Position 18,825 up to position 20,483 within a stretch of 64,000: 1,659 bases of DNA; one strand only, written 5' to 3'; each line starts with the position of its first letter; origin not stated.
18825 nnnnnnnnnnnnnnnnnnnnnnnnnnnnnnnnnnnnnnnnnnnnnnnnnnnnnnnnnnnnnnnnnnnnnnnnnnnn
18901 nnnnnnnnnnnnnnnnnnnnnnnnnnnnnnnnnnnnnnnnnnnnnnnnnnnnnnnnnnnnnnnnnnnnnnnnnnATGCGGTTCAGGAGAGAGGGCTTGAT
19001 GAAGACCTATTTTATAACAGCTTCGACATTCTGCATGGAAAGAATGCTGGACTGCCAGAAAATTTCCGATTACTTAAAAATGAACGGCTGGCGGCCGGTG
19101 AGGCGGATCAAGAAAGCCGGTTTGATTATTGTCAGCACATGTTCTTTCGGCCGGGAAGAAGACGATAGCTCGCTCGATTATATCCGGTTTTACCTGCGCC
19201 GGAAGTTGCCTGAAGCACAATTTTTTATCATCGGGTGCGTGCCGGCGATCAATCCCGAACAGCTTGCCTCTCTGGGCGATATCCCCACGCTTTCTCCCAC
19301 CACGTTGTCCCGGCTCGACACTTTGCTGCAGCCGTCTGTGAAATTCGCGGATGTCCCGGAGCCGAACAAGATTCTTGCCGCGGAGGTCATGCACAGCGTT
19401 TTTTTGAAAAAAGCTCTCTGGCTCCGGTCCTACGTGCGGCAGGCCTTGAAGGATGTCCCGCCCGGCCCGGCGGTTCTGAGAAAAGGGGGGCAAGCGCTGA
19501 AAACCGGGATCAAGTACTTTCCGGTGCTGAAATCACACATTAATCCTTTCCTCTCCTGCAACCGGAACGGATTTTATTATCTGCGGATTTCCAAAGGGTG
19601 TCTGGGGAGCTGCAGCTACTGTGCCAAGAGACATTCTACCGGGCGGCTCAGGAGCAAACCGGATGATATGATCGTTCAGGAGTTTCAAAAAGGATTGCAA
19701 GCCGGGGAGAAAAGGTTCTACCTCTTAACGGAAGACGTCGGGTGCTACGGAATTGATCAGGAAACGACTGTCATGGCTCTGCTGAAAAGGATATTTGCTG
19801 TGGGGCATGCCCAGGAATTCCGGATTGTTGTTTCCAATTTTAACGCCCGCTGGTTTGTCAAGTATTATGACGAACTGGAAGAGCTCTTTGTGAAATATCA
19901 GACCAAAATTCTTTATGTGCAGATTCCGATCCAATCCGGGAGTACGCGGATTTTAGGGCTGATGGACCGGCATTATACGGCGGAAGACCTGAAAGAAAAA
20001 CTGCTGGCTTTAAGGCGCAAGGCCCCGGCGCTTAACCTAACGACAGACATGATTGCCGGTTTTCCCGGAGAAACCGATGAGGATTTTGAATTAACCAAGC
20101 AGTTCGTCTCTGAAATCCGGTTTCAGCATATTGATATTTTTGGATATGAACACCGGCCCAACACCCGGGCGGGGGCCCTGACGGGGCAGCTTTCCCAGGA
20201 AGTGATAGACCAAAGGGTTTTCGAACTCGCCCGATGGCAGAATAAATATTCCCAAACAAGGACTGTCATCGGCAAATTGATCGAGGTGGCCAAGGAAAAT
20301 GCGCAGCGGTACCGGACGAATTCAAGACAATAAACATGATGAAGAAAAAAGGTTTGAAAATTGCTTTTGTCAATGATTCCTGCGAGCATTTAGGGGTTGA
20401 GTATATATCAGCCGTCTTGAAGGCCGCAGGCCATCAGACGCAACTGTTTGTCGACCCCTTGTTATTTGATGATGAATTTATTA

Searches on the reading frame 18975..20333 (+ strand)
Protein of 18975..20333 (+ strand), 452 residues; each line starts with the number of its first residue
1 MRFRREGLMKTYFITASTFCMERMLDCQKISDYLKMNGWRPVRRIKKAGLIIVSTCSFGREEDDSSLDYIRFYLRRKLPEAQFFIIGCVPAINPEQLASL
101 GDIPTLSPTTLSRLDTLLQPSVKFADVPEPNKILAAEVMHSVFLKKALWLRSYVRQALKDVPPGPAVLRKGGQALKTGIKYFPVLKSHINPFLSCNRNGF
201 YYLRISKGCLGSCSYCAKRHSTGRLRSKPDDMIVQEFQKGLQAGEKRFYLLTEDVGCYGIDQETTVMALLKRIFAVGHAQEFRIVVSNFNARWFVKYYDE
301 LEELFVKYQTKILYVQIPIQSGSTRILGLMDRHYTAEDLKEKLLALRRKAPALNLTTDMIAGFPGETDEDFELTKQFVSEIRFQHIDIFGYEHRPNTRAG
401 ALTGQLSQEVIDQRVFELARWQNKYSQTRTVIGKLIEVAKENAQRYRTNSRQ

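Call 5: search_protein_families(library=pfam, proteins=[window:18975-20333:+], max_evalue=0.001)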
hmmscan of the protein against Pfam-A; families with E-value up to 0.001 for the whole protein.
window:18975-20333:+ (452 aa): 2 families
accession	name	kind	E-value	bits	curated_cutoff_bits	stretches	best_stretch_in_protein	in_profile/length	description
PF04055.27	Radical_SAM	-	1.7e-17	64.5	29.5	1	205-377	3-165/166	Radical SAM superfamily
PF00919.26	UPF0004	-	4.9e-10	39.7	27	1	20-99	9-88/98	Uncharacterized protein family UPF0004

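Call 9: search_protein_families(library=ncbifam, proteins=[window:18975-20333:+], max_evalue=0.001)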
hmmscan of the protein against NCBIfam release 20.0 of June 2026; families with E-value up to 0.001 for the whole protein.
window:18975-20333:+ (452 aa): 16 families
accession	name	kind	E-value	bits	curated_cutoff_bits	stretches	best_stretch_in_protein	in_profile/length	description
TIGR00089.1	TIGR00089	subfamily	4e-66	223.6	251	2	199-442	139-381/429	MiaB/RimO family radical SAM methylthiotransferase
TIGR01579.1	MiaB-like-C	equivalog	1.1e-52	179.7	357.05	1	25-441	11-380/416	tRNA (N(6)-L-threonylcarbamoyladenosine(37)-C(2))-methylthiotransferase MtaB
TIGR01578.1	MiaB-like-B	hypoth_equivalog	8.1e-50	169.8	314.7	1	20-437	9-369/421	tRNA (N(6)-L-threonylcarbamoyladenosine(37)-C(2))-methylthiotransferase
TIGR01125.1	TIGR01125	equivalog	9.6e-50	169.9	356.95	1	20-443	9-380/432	30S ribosomal protein S12 methylthiotransferase RimO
TIGR01574.1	miaB-methiolase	equivalog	4.1e-46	157.9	355.3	1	201-445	146-391/437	tRNA (N6-isopentenyl adenosine(37)-C2)-methylthiotransferase MiaB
NF010916.0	PRK14336.1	equivalog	1.4e-27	96.6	606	1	202-451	127-376/418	tRNA (N6-isopentenyl adenosine(37)-C2)-methylthiotransferase MiaB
TIGR04014.1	B12_SAM_MJ_0865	equivalog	3.6e-17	62.3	360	1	201-408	161-363/434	methyl-coenzyme M reductase glutamine C-methyltransferase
TIGR04013.1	B12_SAM_MJ_1487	hypoth_equivalog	1e-14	54.2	251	1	190-382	142-334/382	TIGR04013 family B12-binding domain/radical SAM domain-containing protein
TIGR04479.1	bcpD_PhpK_rSAM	subfamily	6.1e-09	34.8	600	1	306-381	336-409/504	PhpK family radical SAM P-methyltransferase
TIGR03994.1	rSAM_HemZ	equivalog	5.4e-05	22.5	321.4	1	304-388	190-273/401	coproporphyrinogen dehydrogenase HemZ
TIGR01212.1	TIGR01212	equivalog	7.6e-05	22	180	1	299-390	123-214/302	tRNA modification radical SAM protein MnmL/YtqA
TIGR03904.1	SAM_YgiQ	equivalog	9.2e-05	21.2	462.35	0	204-256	298-349/558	YgiQ family radical SAM protein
NF006060.0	PRK08207.1-3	equivalog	0.00013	20.9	653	1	314-391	268-344/477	coproporphyrinogen III oxidase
TIGR04295.1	B12_rSAM_oligo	hypoth_equivalog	0.0004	19.2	400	1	203-273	203-269/422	TIGR04295 family B12-binding domain-containing radical SAM protein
NF004567.0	PRK05904.1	equivalog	0.00064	19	355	1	303-397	107-198/353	coproporphyrinogen III oxidase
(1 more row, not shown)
